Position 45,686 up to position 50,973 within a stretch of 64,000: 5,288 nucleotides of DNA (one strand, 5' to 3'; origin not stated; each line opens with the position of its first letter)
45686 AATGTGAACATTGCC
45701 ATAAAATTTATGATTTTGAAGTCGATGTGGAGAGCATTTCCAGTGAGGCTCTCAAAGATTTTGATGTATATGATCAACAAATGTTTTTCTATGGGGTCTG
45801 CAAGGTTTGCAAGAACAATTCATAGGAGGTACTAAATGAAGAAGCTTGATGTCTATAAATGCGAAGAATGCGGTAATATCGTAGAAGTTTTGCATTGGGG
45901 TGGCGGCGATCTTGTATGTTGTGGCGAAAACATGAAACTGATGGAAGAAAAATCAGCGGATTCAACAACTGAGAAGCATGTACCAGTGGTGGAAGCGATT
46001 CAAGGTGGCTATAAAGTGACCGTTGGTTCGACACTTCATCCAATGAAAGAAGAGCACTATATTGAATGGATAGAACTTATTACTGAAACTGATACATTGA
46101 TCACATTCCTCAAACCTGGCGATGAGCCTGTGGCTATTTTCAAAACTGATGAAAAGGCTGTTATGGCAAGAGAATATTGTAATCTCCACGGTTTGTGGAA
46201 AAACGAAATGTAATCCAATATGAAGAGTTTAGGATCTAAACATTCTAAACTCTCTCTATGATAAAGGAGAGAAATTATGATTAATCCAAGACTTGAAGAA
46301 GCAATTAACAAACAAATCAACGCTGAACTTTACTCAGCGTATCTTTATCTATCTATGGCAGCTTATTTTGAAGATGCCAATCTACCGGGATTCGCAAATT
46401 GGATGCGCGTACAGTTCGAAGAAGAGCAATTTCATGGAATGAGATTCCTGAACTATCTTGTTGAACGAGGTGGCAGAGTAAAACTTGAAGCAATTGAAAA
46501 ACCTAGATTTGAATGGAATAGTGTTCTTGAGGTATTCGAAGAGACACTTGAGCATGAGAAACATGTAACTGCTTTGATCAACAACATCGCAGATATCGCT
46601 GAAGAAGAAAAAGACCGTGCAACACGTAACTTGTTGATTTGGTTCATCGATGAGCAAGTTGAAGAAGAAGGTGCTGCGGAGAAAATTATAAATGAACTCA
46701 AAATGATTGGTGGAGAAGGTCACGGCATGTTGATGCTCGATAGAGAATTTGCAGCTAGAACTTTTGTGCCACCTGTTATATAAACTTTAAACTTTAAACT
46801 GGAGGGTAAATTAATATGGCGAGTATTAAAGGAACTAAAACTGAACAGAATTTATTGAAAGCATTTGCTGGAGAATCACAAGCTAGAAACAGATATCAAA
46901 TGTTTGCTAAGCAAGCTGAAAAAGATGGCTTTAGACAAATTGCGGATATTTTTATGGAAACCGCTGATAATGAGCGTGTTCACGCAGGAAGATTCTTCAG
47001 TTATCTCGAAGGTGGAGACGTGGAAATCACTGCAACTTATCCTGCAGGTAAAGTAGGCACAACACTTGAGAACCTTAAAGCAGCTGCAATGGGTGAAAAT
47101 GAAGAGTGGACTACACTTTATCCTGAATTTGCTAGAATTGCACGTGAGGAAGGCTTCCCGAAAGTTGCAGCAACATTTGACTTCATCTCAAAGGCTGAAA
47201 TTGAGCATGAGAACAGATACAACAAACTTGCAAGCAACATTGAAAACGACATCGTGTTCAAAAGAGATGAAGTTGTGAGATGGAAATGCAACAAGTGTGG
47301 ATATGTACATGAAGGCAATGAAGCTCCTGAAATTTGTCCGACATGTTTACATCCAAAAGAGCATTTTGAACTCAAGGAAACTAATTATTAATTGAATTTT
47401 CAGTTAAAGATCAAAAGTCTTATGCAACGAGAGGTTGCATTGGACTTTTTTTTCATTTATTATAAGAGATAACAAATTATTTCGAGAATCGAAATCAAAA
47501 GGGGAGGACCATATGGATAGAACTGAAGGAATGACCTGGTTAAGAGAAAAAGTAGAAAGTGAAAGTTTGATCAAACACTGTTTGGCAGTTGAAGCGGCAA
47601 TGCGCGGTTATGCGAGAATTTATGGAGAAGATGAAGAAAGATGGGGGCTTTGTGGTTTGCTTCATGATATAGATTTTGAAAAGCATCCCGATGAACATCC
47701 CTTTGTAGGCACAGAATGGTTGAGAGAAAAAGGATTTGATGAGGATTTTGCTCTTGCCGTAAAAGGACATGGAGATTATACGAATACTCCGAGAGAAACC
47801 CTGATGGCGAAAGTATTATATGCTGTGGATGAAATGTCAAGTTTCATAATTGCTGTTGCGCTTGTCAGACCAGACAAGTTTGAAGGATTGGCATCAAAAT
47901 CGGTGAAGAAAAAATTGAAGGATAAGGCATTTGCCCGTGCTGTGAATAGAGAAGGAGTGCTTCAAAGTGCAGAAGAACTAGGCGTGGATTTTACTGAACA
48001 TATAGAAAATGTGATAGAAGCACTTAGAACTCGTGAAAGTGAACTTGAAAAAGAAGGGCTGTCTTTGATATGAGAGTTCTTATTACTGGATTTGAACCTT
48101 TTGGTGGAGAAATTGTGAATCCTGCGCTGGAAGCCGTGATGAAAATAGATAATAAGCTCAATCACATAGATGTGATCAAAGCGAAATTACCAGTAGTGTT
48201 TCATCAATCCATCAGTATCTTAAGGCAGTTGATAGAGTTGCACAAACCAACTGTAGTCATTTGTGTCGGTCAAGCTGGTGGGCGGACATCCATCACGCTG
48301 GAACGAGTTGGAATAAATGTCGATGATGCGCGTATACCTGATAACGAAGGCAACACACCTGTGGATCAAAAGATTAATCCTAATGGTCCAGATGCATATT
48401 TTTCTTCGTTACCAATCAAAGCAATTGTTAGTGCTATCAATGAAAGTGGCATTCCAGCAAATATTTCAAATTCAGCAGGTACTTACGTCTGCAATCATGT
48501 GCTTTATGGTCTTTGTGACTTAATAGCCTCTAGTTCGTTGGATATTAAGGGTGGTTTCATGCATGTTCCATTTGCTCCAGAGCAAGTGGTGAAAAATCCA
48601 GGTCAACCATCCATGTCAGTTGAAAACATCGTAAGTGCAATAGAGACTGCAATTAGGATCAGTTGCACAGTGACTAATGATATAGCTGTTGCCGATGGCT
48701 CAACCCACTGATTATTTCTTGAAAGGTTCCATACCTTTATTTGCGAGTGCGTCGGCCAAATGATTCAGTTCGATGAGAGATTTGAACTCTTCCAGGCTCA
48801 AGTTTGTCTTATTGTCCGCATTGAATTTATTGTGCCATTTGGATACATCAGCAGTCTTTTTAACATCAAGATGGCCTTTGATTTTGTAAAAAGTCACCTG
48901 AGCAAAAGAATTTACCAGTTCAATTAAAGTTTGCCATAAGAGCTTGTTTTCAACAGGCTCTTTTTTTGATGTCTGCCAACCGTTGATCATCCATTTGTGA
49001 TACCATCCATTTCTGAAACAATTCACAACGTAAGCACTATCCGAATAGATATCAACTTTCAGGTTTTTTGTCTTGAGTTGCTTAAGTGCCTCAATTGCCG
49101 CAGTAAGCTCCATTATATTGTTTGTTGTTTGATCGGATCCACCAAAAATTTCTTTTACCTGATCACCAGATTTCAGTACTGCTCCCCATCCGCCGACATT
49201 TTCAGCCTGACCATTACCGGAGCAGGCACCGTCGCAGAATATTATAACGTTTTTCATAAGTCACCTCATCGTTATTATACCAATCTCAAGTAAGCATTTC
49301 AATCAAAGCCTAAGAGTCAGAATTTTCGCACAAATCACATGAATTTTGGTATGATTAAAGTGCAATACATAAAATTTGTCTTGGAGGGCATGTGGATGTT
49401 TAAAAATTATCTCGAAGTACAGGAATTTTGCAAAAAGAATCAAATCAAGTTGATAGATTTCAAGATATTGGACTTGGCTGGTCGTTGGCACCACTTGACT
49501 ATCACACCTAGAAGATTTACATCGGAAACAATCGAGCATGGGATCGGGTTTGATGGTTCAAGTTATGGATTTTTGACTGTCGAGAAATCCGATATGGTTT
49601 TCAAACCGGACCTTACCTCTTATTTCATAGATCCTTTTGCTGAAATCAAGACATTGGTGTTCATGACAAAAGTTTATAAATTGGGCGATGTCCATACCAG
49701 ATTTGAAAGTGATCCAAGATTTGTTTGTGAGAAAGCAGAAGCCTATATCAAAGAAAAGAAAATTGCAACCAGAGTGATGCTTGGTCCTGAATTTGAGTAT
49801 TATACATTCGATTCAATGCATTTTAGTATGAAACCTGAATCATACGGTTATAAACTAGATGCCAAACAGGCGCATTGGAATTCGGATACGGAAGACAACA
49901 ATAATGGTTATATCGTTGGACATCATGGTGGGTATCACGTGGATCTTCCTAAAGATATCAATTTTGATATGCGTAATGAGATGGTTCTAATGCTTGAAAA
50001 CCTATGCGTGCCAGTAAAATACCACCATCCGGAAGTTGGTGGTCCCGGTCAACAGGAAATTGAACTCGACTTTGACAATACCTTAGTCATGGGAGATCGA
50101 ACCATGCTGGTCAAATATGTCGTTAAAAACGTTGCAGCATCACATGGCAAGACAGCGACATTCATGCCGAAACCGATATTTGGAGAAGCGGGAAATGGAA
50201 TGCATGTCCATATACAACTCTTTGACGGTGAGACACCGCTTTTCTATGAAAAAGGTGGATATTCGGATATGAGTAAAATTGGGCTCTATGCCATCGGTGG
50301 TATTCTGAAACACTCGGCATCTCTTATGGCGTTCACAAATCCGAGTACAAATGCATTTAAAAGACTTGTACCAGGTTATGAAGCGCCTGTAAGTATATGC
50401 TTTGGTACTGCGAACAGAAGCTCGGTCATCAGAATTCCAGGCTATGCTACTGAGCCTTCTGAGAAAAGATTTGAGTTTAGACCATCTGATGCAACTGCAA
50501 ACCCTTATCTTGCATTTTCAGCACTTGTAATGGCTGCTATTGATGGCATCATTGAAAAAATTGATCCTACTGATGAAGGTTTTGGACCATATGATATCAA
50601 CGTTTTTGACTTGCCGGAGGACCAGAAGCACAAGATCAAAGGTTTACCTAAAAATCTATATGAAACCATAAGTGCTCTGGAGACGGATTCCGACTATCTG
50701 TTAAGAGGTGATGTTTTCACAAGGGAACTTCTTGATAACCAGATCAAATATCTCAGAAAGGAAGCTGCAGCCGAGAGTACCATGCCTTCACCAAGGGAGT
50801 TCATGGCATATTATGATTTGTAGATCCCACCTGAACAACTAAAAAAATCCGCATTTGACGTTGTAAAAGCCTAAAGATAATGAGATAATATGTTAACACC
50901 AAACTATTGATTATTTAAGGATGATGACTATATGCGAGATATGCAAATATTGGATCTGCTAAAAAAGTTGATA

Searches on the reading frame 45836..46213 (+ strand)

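Call 77: search_protein_families(library=pfam, proteins=[window:45836-46213:+], max_evalue=0.00001)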
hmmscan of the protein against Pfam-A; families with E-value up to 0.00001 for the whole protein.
window:45836-46213:+ (125 aa): 2 families
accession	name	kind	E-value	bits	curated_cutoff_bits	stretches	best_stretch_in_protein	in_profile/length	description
PF01880.24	Desulfoferrodox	-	6.2e-21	75.2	22.2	1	41-124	2-98/98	Desulfoferrodoxin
PF06397.17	Desulfoferrod_N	-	1.3e-18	66.7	23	1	2-36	2-36/36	Desulfoferrodoxin, N-terminal domain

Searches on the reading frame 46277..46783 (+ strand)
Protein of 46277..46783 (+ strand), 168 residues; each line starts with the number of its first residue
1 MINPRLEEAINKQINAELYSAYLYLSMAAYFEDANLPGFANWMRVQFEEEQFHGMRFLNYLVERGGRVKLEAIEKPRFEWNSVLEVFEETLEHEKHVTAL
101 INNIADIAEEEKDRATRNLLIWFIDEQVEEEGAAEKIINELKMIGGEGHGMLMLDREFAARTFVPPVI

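Call 77: search_protein_families(library=pfam, proteins=[window:46277-46783:+], max_evalue=0.00001)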
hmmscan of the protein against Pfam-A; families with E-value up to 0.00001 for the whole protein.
window:46277-46783:+ (168 aa): 1 family
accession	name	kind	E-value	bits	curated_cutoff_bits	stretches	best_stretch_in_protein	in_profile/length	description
PF00210.30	Ferritin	-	2.2e-46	157.7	24.5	1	8-144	2-142/142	Ferritin-like domain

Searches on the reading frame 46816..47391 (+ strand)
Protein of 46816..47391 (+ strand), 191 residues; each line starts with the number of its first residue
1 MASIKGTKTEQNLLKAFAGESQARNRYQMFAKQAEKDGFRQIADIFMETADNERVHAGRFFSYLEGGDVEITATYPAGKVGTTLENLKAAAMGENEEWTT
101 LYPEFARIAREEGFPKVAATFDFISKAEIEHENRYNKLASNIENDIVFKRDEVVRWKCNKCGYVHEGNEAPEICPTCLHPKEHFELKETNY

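Call 77: search_protein_families(library=pfam, proteins=[window:46816-47391:+], max_evalue=0.00001)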
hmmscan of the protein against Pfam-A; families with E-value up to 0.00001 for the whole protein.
window:46816-47391:+ (191 aa): 3 families
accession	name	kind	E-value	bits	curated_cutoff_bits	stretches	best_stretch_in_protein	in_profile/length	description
PF02915.23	Rubrerythrin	-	3.2e-31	108.9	22.8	1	12-138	2-136/137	Rubrerythrin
PF21349.2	RUBY_RBDX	-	3.3e-14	52.4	26.5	1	156-185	1-30/30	Rubrerythrin, rubredoxin-like domain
PF00210.30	Ferritin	-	3.7e-10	40.3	24.5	1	12-143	3-140/142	Ferritin-like domain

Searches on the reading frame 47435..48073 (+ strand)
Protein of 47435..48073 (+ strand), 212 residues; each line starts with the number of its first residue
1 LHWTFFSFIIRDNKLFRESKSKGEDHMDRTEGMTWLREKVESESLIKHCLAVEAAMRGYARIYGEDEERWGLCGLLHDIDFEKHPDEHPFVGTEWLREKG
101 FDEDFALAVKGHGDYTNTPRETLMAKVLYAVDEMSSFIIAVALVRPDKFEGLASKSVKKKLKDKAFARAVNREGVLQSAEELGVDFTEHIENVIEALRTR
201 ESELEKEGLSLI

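Call 77: search_protein_families(library=pfam, proteins=[window:47435-48073:+], max_evalue=0.00001)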
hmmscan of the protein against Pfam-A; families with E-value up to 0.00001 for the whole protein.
window:47435-48073:+ (212 aa): 1 family
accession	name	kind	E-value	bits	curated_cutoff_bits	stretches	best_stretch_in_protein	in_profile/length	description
PF01966.28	HD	-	2.8e-10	40.9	22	1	46-133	2-112/116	HD domain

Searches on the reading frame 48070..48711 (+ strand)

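Call 77: search_protein_families(library=pfam, proteins=[window:48070-48711:+], max_evalue=0.00001)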
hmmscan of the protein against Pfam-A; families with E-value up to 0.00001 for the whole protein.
window:48070-48711:+ (213 aa): 1 family
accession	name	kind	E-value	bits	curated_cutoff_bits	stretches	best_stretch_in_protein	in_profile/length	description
PF01470.22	Peptidase_C15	-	6e-78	262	22.7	1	1-197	1-200/204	Pyroglutamyl peptidase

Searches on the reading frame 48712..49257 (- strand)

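Call 77: search_protein_families(library=pfam, proteins=[window:48712-49257:-], max_evalue=0.00001)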
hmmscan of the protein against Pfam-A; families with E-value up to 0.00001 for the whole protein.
window:48712-49257:- (181 aa): 1 family
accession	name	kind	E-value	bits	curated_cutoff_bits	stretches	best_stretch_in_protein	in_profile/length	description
PF00075.30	RNase_H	-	3.4e-31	108.8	25.8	1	2-132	2-125/141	RNase H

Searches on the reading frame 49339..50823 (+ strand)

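Call 72: search_protein_families(library=pfam, proteins=[window:49339-50823:+], max_evalue=1e-8)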
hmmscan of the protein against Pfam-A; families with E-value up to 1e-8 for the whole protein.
window:49339-50823:+ (494 aa): 2 families
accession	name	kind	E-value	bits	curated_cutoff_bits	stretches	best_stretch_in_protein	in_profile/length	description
PF00120.29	Gln-synt_C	-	2.6e-99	333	24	1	124-491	2-344/344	Glutamine synthetase, catalytic domain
PF03951.24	Gln-synt_N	-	8.5e-24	83.4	33.4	1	36-114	2-81/82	Glutamine synthetase, beta-Grasp domain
